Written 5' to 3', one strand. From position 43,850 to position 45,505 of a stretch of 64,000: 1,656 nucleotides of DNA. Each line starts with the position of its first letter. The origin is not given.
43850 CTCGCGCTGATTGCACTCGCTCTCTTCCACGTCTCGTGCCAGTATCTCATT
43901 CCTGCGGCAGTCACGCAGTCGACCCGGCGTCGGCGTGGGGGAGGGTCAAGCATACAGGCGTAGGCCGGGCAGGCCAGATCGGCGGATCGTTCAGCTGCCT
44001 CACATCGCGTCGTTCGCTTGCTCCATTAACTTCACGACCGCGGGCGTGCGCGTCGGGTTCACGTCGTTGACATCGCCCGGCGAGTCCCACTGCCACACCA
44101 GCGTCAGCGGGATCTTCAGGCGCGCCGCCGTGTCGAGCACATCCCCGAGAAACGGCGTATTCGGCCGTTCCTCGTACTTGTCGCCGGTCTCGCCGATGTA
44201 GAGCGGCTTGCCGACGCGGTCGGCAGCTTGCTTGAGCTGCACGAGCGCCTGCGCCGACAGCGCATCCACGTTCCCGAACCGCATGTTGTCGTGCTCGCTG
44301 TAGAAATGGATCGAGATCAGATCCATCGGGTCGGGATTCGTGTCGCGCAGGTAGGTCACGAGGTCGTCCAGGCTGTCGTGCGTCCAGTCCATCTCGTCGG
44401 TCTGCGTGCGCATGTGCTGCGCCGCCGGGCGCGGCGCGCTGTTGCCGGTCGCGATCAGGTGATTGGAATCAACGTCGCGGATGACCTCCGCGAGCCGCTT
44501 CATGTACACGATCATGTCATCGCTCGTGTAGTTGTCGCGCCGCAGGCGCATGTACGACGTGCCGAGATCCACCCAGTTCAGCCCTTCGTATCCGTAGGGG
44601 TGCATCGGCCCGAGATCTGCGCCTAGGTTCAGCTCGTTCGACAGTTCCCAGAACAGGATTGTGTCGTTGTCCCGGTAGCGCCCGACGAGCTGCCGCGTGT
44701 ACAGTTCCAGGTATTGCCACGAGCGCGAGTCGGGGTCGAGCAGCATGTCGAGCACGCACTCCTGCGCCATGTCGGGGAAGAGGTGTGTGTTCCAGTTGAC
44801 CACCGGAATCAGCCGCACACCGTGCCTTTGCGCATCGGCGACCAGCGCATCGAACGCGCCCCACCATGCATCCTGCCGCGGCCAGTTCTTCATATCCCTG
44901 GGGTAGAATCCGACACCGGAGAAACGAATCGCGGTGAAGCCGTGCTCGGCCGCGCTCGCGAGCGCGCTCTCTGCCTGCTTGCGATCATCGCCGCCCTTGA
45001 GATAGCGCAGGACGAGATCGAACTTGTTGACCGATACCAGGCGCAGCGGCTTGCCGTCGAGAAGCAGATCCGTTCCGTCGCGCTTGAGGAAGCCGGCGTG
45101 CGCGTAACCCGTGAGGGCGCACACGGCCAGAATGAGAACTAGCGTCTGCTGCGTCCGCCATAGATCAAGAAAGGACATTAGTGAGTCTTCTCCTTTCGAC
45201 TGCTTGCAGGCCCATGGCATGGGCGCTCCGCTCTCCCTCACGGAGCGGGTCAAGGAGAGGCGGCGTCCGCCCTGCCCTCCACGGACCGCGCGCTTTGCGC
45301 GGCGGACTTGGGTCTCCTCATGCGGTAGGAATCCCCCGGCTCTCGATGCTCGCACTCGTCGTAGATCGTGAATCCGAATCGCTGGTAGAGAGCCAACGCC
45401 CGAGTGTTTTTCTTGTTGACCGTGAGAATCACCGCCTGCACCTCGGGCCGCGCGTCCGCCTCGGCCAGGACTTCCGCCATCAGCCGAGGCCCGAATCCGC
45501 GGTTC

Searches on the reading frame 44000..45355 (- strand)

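Call 99: search_protein_families(library=pfam, proteins=[window:44000-45355:-], max_evalue=0.00001)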
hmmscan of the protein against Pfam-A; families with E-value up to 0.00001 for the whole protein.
window:44000-45355:- (451 aa): 1 family
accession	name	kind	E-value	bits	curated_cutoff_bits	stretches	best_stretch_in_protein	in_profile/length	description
PF00150.24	Cellulase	-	4.4e-15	56.3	23.5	1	125-424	21-269/272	Cellulase (glycosyl hydrolase family 5)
